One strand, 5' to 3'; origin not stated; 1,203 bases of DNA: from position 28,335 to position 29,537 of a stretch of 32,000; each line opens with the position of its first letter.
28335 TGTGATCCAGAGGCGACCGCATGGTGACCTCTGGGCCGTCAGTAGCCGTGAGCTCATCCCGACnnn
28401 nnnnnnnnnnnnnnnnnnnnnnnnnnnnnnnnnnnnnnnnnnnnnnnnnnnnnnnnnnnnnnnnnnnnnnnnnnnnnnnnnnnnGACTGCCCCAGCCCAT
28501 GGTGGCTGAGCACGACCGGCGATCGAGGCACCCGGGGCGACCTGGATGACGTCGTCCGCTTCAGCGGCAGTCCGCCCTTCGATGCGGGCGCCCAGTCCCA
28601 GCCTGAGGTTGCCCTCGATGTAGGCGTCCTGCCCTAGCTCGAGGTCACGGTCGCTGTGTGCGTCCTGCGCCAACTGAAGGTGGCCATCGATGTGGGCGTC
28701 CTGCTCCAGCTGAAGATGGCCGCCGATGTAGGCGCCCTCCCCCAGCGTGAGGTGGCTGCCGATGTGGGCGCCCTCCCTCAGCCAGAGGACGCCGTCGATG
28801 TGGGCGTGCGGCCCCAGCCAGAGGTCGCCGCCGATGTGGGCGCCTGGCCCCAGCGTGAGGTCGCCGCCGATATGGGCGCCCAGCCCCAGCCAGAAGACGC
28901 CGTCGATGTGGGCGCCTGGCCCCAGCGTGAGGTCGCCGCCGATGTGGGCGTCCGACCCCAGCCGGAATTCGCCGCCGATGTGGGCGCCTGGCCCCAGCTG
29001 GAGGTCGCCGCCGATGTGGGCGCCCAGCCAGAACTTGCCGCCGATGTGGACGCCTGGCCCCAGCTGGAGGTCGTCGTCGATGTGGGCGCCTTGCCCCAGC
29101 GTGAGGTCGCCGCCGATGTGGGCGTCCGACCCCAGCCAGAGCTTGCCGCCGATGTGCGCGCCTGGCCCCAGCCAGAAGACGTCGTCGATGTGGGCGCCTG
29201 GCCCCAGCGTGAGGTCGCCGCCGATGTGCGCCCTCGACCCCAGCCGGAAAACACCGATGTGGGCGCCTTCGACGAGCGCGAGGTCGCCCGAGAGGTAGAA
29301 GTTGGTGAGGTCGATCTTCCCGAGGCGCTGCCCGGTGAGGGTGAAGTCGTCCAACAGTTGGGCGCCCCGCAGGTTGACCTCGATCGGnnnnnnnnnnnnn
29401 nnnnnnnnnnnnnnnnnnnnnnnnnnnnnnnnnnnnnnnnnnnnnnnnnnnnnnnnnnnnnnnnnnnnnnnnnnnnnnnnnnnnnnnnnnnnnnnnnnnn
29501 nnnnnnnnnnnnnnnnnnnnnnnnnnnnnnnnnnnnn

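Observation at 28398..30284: Membrane-anchored solenoid with about 20 copies of a 12-residue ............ unit (histidine ladder) encoded by a 36-bp tandem array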

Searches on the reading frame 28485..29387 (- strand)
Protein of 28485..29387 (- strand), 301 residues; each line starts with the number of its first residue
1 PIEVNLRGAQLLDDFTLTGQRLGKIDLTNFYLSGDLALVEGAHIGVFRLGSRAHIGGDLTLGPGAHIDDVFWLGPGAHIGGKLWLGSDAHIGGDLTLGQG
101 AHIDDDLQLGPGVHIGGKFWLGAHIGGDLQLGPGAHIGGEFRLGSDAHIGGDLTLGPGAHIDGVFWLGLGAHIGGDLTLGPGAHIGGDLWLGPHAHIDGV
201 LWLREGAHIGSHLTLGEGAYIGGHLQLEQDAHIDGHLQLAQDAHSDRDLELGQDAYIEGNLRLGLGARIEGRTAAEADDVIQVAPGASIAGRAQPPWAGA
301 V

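Call 44: predict_structure(alignment_id=A2)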
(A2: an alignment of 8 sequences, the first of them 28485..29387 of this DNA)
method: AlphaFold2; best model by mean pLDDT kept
length: 301 residues; sequences in the alignment: 8
mean_pLDDT: 91.5   pTM: 0.88
mean pLDDT of the five models: 91.5, 90.8, 88.6, 88.0, 86.8
residues with pLDDT >= 90: 239; 70-90: 42; 50-70: 12; < 50: 8
segments of 3 or more residues with pLDDT < 50: 294-301
pLDDT, mean of each block of 10 residues (from residue 1): 86 85 91 92 91 95 92 96 96 96 97 97 97 97 97 98 97 98 98 98 98 97 96 96 93 93 89 66 83 44 32
secondary structure, 60 per line:
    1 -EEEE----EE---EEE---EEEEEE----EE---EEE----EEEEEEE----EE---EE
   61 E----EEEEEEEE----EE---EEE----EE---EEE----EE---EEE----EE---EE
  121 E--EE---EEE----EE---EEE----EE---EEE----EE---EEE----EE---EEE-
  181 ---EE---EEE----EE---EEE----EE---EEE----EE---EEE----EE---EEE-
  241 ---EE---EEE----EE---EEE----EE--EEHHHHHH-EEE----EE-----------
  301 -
elements in order: E2-5 E15-17 E21-26 E36-38 E43-49 E59-61 E66-73 E83-85 E95-97 E107-109 E119-121 E129-131 E141-143 E153-155 E165-167 E177-179 E189-191 E201-203 E213-215 E225-227 E237-239 E249-251 E261-263 H274-279 E281-283

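Call 47: fold_search(model_id=the predicted structure, library=pdb)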
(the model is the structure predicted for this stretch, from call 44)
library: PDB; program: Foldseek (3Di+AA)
matches with E <= 10: 127; with E <= 0.001: 0
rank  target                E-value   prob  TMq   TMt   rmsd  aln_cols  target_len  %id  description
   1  3p4g_C                4.3e-02  0.28  0.21  0.21  12.7       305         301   12  X-ray crystal structure of a hyperactive, Ca2+-dependent, beta-helical antifreeze protein from an Antarctic bacterium (released 2011-04-27)
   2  3p4g_A                1.5e-01  0.54  0.32  0.32  12.3       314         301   11  X-ray crystal structure of a hyperactive, Ca2+-dependent, beta-helical antifreeze protein from an Antarctic bacterium (released 2011-04-27)
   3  5uyt_A                1.9e-01  0.20  0.21  0.16  18.3       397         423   10  Crystal structure of ice binding protein from an Antarctic bacterium Flavobacteriaceae (released 2017-10-25)
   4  3p4g_B                2.2e-01  0.60  0.39  0.38   9.2       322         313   12  X-ray crystal structure of a hyperactive, Ca2+-dependent, beta-helical antifreeze protein from an Antarctic bacterium (released 2011-04-27)
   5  5uyt_B                6.2e-01  0.14  0.22  0.16  19.4       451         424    9  Crystal structure of ice binding protein from an Antarctic bacterium Flavobacteriaceae (released 2017-10-25)
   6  4wa0                  6.5e-01  0.13  0.28  0.25  25.4       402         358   11  The structure of a possible adhesin C-terminal domain from Caldicellulosiruptor kronotskyensis (released 2015-03-04)
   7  5awg_B                7.9e-01  0.07  0.20  0.18  16.4       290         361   12  Crystal structure of Hg-bound SufB-SufC-SufD complex from Escherichia coli (released 2015-11-11)
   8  9h78_B                7.9e-01  0.04  0.18  0.18  16.9       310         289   12  [FeS] cluster-loaded SMS complex from M. jannaschii (released 2025-06-04)
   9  1hg8_A                8.3e-01  0.09  0.27  0.24  13.2       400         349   11  Endopolygalacturonase from the phytopathogenic fungus Fusarium moniliforme (released 2001-11-10)
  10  1vh4_B                9.2e-01  0.04  0.16  0.14  16.9       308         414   11  Crystal structure of a stabilizer of iron transporter (released 2003-12-30)
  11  4kh3                  1.0e+00  0.02  0.11  0.08  22.6       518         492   11  Structure of a bacterial self-associating protein (released 2014-01-15)
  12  4i84_B                1.1e+00  0.08  0.21  0.23  13.0       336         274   11  The crystal structure of the Haemophilus influenzae HxuA secretion domain involved in the two-partner secretion pathwa (released 2013-11-13)
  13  6bea                  1.1e+00  0.09  0.30  0.24  13.5       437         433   11  Crystal structure of the autotransporter UpaB from E. coli strain CFT073 (released 2019-04-10)
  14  5awf_E                1.1e+00  0.03  0.15  0.14  15.9       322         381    7  Crystal structure of SufB-SufC-SufD complex from Escherichia coli (released 2015-11-11)
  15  9rkv_M                1.2e+00  0.38  0.41  0.24   8.7       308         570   13  Agrobacterium phage 7-7-1 tail fibers (released 2025-12-10)
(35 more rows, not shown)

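Call 60: fold_search(model_id=the predicted structure, library=viral)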
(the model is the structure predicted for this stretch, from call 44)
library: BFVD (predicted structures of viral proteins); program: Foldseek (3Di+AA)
matches with E <= 10: 414; with E <= 0.001: 1
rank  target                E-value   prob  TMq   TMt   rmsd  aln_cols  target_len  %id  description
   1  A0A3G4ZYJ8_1          2.5e-04  0.18  0.09  0.05  20.8       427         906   16  Peptidase S74 domain-containing protein [Gaeavirus sp.]
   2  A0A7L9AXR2            1.5e-03  0.33  0.15  0.08  17.8       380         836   13  Uncharacterized protein [Pyramimonas orientalis virus]
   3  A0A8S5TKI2            1.9e-03  0.60  0.19  0.14  17.8       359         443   15  SspH2 (Leucine-rich repeat protein) [Podoviridae sp. ctz6O13]
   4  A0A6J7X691            6.6e-03  0.99  0.33  0.33  13.1       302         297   20  Leucine-rich repeat [uncultured Caudovirales phage]
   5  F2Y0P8                9.8e-03  0.96  0.38  0.30  12.6       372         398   15  (no name in the UniProt tables at hand)
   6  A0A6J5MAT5            1.1e-02  0.60  0.21  0.25  14.7       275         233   12  Curlin associated [uncultured Caudovirales phage]
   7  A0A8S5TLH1            1.7e-02  0.38  0.21  0.16  16.5       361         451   14  E3 ubiquitin-protein ligase [Podoviridae sp. ctz6O13]
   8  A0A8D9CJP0            1.9e-02  0.14  0.15  0.11  16.3       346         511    8  Caspase 9 inhibitor [Ectromelia virus]
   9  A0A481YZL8            2.1e-02  0.10  0.14  0.10  25.6       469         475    7  Uncharacterized protein [Mimivirus LCMiAC01]
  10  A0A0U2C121            3.0e-02  0.23  0.19  0.18  14.1       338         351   20  Uncharacterized protein [Paracoccus phage Shpa]
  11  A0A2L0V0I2            3.1e-02  0.41  0.22  0.08  14.4       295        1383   15  Autotransporter adhesin [Agrobacterium phage Atu_ph07]
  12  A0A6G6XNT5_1          3.1e-02  0.07  0.12  0.06  22.2       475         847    8  (no name in the UniProt tables at hand)
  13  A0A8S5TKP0            3.8e-02  0.20  0.19  0.13  18.0       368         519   14  E3 ubiquitin-protein ligase [Podoviridae sp. ctz6O13]
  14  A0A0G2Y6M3            4.2e-02  0.23  0.23  0.09  14.4       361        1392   13  Collagen-like protein 6 [Acanthamoeba polyphaga mimivirus]
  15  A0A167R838            4.2e-02  0.18  0.18  0.12  15.9       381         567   11  Collagen-like protein 7 [Powai lake megavirus]
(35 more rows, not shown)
